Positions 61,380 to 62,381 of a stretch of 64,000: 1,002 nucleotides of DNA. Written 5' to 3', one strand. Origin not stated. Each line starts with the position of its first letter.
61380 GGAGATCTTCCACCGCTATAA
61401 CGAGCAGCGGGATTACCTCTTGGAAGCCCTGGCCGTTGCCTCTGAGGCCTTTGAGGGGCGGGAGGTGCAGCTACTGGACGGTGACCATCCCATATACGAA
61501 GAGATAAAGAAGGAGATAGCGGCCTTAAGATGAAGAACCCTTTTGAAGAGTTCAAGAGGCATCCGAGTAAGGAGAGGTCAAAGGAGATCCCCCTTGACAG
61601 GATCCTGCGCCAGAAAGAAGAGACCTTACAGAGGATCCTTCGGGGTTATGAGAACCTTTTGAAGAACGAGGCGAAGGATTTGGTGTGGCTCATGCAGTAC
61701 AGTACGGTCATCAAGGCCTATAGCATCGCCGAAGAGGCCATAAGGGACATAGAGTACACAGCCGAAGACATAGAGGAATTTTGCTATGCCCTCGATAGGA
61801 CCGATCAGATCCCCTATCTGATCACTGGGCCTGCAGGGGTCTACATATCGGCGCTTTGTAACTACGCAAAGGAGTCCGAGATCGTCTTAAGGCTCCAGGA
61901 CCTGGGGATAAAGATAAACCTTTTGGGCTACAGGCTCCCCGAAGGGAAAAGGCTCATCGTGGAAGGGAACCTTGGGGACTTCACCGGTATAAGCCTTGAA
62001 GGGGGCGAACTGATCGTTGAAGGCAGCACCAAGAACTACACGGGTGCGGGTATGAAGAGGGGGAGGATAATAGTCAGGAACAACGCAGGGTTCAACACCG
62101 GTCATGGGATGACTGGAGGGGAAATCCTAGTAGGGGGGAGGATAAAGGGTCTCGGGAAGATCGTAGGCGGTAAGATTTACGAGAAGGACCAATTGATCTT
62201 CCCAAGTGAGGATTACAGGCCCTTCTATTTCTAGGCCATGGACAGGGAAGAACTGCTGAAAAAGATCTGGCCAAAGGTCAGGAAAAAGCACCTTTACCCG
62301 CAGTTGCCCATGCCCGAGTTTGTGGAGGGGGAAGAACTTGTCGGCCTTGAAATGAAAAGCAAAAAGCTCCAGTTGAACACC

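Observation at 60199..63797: MoxR AAA+ ATPase, GXGXG beta-helix protein and VWA protein, tightly linked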

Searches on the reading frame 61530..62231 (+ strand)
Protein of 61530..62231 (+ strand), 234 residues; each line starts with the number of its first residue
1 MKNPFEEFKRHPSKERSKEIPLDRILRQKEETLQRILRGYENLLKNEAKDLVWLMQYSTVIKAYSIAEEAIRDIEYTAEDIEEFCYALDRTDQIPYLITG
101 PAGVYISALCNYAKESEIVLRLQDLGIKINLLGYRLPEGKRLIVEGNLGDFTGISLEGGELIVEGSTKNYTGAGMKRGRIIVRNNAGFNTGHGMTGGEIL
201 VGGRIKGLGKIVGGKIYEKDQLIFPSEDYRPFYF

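Call 3: search_protein_families(library=pfam, proteins=[window:61530-62231:+], max_evalue=0.1)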
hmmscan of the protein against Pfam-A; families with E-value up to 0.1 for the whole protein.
window:61530-62231:+ (234 aa): 1 family
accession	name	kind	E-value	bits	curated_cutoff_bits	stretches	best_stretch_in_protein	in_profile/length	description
PF01493.24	GXGXG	-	1.9e-05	24.7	32.5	1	141-201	103-162/190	GXGXG motif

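Call 4: search_protein_families(library=ncbifam, proteins=[window:61530-62231:+], max_evalue=0.1)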
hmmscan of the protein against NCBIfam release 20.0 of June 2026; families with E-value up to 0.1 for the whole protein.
window:61530-62231:+ (234 aa): 2 families
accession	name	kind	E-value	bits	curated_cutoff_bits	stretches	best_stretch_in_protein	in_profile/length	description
TIGR03122.1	one_C_dehyd_C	equivalog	6.4e-12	45.3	130.65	1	123-205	65-172/260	formylmethanofuran dehydrogenase subunit C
NF042910.1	FMH_DH_FwdC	exception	3.4e-11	42.7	340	1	114-206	80-174/271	tungsten-dependent formylmethanofuran dehydrogenase subunit FwdC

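Call 5: search_protein_families(library=padloc, proteins=[window:61530-62231:+], max_evalue=1)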
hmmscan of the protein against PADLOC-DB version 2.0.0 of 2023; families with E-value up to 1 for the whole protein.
window:61530-62231:+ (234 aa): 0 families

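Call 8: find_homologous_proteins(query=window:61530-62231:+)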
Query window:61530-62231:+ (234 aa): 412 proteins with E <= 0.001 among 1630 candidates; the best 120 are listed.
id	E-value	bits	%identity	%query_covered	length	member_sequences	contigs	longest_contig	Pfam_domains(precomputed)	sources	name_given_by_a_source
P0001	6.1e-149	512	98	100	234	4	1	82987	-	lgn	-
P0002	1.2e-133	462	87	100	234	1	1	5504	-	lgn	-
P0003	5.6e-133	460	86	100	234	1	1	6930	-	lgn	-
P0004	4.1e-132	457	86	100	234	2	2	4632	-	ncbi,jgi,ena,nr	ncbi:MAG: hypothetical protein DRG31_05950 [Deltaproteobacteria bacterium]|nr:MAG: hypothetical prot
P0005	8.6e-131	452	84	100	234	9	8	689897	-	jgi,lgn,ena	jgi:hypothetical protein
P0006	1.6e-127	442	84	100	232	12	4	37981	-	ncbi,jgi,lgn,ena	-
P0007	4.7e-126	437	82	100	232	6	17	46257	-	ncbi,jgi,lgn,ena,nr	ncbi:MAG: hypothetical protein DRG32_03590 [Deltaproteobacteria bacterium]|nr:MAG: hypothetical prot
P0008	1.6e-118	412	79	100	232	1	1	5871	-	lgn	-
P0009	4.0e-117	408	76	100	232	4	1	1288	-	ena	-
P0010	8.6e-117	407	76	100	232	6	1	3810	-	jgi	jgi:hypothetical protein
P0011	1.8e-116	406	76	100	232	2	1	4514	-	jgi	jgi:hypothetical protein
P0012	2.1e-116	405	78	99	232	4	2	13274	-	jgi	jgi:hypothetical protein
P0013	6.9e-115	400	77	100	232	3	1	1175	-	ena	-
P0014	9.2e-115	400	77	100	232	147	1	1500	-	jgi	-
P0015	1.3e-114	400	78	99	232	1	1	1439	-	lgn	-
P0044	1.7e-96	340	63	98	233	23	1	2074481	-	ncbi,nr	ncbi:MAG: hypothetical protein JSW70_01995 [Syntrophobacterales bacterium]|nr:MAG: hypothetical prot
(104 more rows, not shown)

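Call 12: find_encoding_contigs(protein=P0044, flank=10000, max_places=2)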
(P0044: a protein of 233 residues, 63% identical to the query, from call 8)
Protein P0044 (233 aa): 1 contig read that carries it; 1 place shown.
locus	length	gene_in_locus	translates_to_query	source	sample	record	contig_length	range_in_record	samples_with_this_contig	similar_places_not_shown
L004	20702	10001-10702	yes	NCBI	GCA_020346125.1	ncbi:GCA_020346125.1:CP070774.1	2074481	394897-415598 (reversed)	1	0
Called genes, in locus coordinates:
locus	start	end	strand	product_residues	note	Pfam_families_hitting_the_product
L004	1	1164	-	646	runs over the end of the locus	PF08448:PAS_4 (weak), PF08447:PAS_3, PF00989:PAS (weak), PF13188:PAS_8, PF00989:PAS, PF13426:PAS_9, PF07730:HisKA_3, PF02518:HATPase_c, +5 more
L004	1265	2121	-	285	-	PF00912:Transgly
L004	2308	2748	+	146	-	PF07963:N_methyl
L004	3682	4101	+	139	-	PF07963:N_methyl, PF16732:ComP_DUS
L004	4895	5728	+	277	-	PF06750:A24_N_bact, PF01478:Peptidase_A24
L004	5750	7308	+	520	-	PF00672:HAMP, PF00512:HisKA, PF02518:HATPase_c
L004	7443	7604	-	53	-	PF05635:23S_rRNA_IVP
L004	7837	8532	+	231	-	-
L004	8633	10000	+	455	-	PF17863:AAA_lid_2 (weak)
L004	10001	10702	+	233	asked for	-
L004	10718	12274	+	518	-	-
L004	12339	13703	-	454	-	PF00575:S1 (faint), PF17092:PCB_OB, PF00905:Transpeptidase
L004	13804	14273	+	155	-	PF05343:Peptidase_M42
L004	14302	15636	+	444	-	-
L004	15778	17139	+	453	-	PF00202:Aminotran_3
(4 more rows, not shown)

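Call 14: find_related_loci(query=A1, collection=genome_contigs, flank=10000)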
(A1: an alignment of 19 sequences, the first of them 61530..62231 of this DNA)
Query A1 (234 aa) in genome_contigs; peptide patterns used: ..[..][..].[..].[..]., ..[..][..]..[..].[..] (x = any residue, [..] = any of these).
409 stretches matched a pattern; 81 encode a relative of the query (tblastn E <= 1e-3); the best 80 are kept; 80 distinct loci.
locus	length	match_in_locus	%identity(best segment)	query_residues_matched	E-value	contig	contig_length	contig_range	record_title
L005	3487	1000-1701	86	1-234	1e-140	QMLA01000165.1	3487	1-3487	MAG: Deltaproteobacteria bacterium isolate B73_G16 B73_Guay16_scaffold_34679, whole genome shotgun sequence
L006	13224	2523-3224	86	1-234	3e-136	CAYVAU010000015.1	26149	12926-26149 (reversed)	MAG TPA_asm: uncultured Thermodesulfobacteriota bacterium isolate SRP141559_co1_72 genome assembly, contig: NODE_785_len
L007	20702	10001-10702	83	1-234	1e-133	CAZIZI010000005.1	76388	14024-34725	MAG TPA_asm: uncultured Thermodesulfobacteriota bacterium isolate SRP104967_co1_28 genome assembly, contig: NODE_75_leng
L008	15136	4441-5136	84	1-234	5e-132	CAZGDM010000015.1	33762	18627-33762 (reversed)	MAG TPA_asm: uncultured Thermodesulfobacteriota bacterium isolate SRP338002_co1_131 genome assembly, contig: NODE_1178_l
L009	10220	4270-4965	83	1-234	2e-130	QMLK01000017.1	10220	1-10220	MAG: Deltaproteobacteria bacterium isolate B13_G15 B13_Guay15_scaffold_01712, whole genome shotgun sequence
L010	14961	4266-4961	82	1-234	2e-130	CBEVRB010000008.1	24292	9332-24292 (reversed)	MAG TPA_asm: uncultured bacterium isolate SRR24791474_binner12_Refined_27 genome assembly, contig: ERZ25515408.466, whol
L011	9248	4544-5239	80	1-234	7e-125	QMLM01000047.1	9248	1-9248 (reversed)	MAG: Deltaproteobacteria bacterium isolate B11_G15 B11_Guay15_scaffold_02182, whole genome shotgun sequence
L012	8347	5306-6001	79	1-234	6e-123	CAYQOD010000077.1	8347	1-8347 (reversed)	MAG TPA_asm: uncultured Thermodesulfobacteriota bacterium isolate binchicken_co252_14 genome assembly, contig: NODE_1050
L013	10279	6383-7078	78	1-234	7e-123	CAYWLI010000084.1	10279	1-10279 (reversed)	MAG TPA_asm: uncultured Thermodesulfobacteriota bacterium isolate binchicken_co163_443 genome assembly, contig: NODE_101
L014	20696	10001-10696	78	1-234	3e-122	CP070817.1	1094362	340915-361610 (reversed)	MAG: Deltaproteobacteria bacterium isolate bin116 chromosome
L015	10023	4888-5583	79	1-234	3e-122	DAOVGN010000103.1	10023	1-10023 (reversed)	MAG TPA_asm: Deltaproteobacteria bacterium isolate CSMAG_1136 CSMAG_1136_k141_3595769_length_10023_cov_14.0000, whole ge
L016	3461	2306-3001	78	1-234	7e-125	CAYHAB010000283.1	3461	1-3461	MAG TPA_asm: uncultured Thermodesulfobacteriota bacterium isolate ERP119294_co2_426 genome assembly, contig: k141_232989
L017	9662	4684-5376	77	1-233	3e-121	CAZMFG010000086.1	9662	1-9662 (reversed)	MAG TPA_asm: uncultured Thermodesulfobacteriota bacterium isolate binchicken_co129_573 genome assembly, contig: NODE_226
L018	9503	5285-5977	77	1-233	4e-121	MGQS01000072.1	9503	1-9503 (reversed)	MAG: Deltaproteobacteria bacterium RBG_16_54_11 RBG_16_scaffold_33668, whole genome shotgun sequence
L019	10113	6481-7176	76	1-234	4e-118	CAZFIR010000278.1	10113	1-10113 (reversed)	MAG TPA_asm: uncultured Thermodesulfobacteriota bacterium isolate SRP185410_co1_332 genome assembly, contig: k141_245872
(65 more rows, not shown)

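Call 24: search_solved_structures(query=A1, max_evalue=10, show_alignments=2)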
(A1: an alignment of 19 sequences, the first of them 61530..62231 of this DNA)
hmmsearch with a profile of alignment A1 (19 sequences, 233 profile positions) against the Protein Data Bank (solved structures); distinct sequences matched with E-value up to 10: 13.
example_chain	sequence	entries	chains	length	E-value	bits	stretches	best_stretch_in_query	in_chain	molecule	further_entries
9sw6_K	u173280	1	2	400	9.9e-15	57.7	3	141-201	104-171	Molybdenum-containing formylmethanofuran dehydrogenase 1 subunit C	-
8rja_C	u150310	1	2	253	4.7e-14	55.4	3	139-201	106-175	formylmethanofuran dehydrogenase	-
5t5i_C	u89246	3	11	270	7e-14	54.9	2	135-201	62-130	Tungsten-containing formylmethanofuran dehydrogenase 2 subunit C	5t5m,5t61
9sfi_R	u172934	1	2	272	2e-13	53.4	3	118-191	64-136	Tungsten-containing formylmethanofuran dehydrogenase 2 subunit C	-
7bkb_I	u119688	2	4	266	1.6e-11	47.2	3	139-201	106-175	Formylmethanofuran dehydrogenase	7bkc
6s6y_C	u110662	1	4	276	7e-09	38.5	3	146-201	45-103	Formylmethanofuran dehydrogenase subunit C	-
4n2p_A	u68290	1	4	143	0.032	16.7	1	30-86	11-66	Protein archease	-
3a24_A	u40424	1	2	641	0.097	15.2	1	62-126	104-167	alpha-galactosidase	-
5e1q_A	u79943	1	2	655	0.1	15.1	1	62-126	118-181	Retaining alpha-galactosidase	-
1llw_A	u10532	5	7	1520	0.23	13.9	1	141-181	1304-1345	Ferredoxin-dependent glutamate synthase | FERREDOXIN-DEPENDENT GLUTAMATE SYNTHASE 2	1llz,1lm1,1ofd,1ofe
5nlg_A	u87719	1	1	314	0.87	12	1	9-77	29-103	rRNA biogenesis protein RRP5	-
5wwm_A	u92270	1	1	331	0.95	11.9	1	9-77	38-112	rRNA biogenesis protein RRP5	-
7mfm_G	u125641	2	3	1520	1.2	11.6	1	139-189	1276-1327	Glutamate synthase (NADPH) large chain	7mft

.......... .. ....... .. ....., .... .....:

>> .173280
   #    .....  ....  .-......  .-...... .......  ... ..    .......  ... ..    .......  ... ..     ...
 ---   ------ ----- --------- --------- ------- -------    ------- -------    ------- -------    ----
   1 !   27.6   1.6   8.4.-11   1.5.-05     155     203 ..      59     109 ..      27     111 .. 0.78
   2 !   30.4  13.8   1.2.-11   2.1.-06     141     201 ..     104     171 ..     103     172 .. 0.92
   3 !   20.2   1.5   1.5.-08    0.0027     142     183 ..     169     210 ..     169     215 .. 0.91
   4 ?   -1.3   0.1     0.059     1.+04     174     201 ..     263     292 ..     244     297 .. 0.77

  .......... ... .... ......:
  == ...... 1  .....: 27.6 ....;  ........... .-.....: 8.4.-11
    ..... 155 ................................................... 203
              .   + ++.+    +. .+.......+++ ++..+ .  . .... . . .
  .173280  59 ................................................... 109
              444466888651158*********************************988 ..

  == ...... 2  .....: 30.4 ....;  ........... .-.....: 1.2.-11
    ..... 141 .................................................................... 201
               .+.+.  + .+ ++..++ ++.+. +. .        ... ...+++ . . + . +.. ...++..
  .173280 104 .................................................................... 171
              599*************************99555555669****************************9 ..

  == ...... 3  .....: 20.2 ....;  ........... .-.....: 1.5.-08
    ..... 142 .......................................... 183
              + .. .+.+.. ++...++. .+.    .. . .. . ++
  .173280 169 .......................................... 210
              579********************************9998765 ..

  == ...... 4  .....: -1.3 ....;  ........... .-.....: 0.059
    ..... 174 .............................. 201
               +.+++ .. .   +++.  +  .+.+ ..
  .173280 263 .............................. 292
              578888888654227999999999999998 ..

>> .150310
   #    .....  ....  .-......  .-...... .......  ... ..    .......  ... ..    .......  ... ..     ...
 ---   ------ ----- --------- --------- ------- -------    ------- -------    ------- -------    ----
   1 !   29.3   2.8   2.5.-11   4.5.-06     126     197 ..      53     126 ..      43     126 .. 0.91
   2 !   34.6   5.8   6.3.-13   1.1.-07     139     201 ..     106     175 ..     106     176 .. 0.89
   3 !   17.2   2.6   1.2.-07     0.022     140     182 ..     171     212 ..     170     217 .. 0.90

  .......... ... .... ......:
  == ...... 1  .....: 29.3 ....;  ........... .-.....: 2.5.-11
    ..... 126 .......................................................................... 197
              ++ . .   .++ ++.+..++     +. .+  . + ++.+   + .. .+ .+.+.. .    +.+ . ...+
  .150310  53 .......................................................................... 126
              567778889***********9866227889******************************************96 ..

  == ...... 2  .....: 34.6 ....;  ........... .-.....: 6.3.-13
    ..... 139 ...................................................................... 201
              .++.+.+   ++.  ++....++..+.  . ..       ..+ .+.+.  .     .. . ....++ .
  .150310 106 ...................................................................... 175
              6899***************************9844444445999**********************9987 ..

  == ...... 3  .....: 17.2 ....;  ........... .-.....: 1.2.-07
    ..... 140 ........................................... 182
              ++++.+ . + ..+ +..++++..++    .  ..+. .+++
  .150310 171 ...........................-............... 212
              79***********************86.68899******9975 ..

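Call 48: predict_structure(alignment_id=A1)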
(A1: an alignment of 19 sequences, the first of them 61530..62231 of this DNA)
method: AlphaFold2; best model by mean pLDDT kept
length: 234 residues; sequences in the alignment: 19
mean_pLDDT: 81.3   pTM: 0.80
mean pLDDT of the five models: 81.3, 74.9, 74.5, 72.5, 68.9
residues with pLDDT >= 90: 93; 70-90: 92; 50-70: 36; < 50: 13
segments of 3 or more residues with pLDDT < 50: 11-16
pLDDT, mean of each block of 10 residues (from residue 1): 54 48 78 91 74 64 90 92 88 63 93 95 88 93 93 89 85 82 84 89 85 90 78 48
secondary structure, 60 per line:
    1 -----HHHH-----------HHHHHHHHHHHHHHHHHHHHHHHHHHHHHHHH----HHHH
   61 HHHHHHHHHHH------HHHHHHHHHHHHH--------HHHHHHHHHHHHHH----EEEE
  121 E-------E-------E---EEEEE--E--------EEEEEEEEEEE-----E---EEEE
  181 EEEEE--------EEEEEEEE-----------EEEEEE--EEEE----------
elements in order: H6-9 H21-52 H57-71 H78-90 H99-112 E117-121 E141-145 E157-167 E177-185 E194-201 E213-218 E221-224

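Call 53: fold_search(model_id=the predicted structure, library=pdb)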
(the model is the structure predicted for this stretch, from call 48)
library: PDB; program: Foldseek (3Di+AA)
matches with E <= 10: 30; with E <= 0.001: 0
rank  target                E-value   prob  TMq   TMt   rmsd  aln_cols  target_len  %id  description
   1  5t61_O                2.2e-01  0.97  0.31  0.27   6.0       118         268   25  TUNGSTEN-CONTAINING FORMYLMETHANOFURAN DEHYDROGENASE FROM METHANOTHERMOBACTER WOLFEII, TRICLINIC FORM AT 2.55 A (released 2016-10-19)
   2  7mfm_G                2.8e-01  0.51  0.26  0.05   8.2       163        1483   18  Glutamate synthase, glutamate dehydrogenase counter-enzyme complex (released 2022-01-05)
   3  5t5i_C                5.3e-01  0.97  0.35  0.31   3.5       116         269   25  TUNGSTEN-CONTAINING FORMYLMETHANOFURAN DEHYDROGENASE FROM METHANOTHERMOBACTER WOLFEII, ORTHORHOMBIC FORM AT 1.9 A (released 2016-10-19)
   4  7bkb_I                1.3e+00  0.35  0.29  0.26   5.3       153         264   16  Formate dehydrogenase - heterodisulfide reductase - formylmethanofuran dehydrogenase complex from Methanospirillum hun (released 2021-09-29)
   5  9og0_C                2.3e+00  0.18  0.15  0.07   6.3        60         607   20  Cryo-EM structure of OS9-SEL1L-HRD1 dimer (released 2025-07-30)
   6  6fai_i                3.4e+00  0.08  0.16  0.15   8.5       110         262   14  Structure of a eukaryotic cytoplasmic pre-40S ribosomal subunit (released 2018-02-28)
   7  5uyt_B                3.6e+00  0.03  0.17  0.11  14.8       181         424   14  Crystal structure of ice binding protein from an Antarctic bacterium Flavobacteriaceae (released 2017-10-25)
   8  7bwx_A                3.6e+00  0.02  0.14  0.16  15.0       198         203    8  Crystal structure of ice-binding protein from an Antarctic ascomycete, Antarctomyces psychrotrophicus. (released 2020-05-27)
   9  3rf0_B                3.8e+00  0.08  0.16  0.18  10.4        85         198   13  Crystal Structure of Exopolyphosphatase from Yersinia pestis (released 2011-04-27)
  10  3rf0_A                4.0e+00  0.08  0.16  0.18  10.3        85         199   13  Crystal Structure of Exopolyphosphatase from Yersinia pestis (released 2011-04-27)
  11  6fm2_B                4.5e+00  0.10  0.25  0.34   6.4       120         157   12  CARP domain of mouse cyclase-associated protein 1 (CAP1) bound to ADP-actin (released 2018-05-16)
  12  9n73_SZ               5.0e+00  0.06  0.14  0.13   7.8        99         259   15  SSU processome maturation and disassembly, State G (released 2025-10-29)
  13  8jgw_A                5.8e+00  0.06  0.18  0.10  10.4       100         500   13  Crystal structure of Klebsiella pneumoniae exopolyphosphatase (released 2024-05-15)
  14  2flo_A                6.1e+00  0.06  0.18  0.10  10.4       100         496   14  Crystal structure of exopolyphosphatase (PPX) from E. coli O157:H7 (released 2006-06-06)
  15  9avd                  6.4e+00  0.08  0.14  0.28   5.1        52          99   12  Mitochondrial fission 1 protein Fis1 structure T34D mutation (released 2025-05-21)
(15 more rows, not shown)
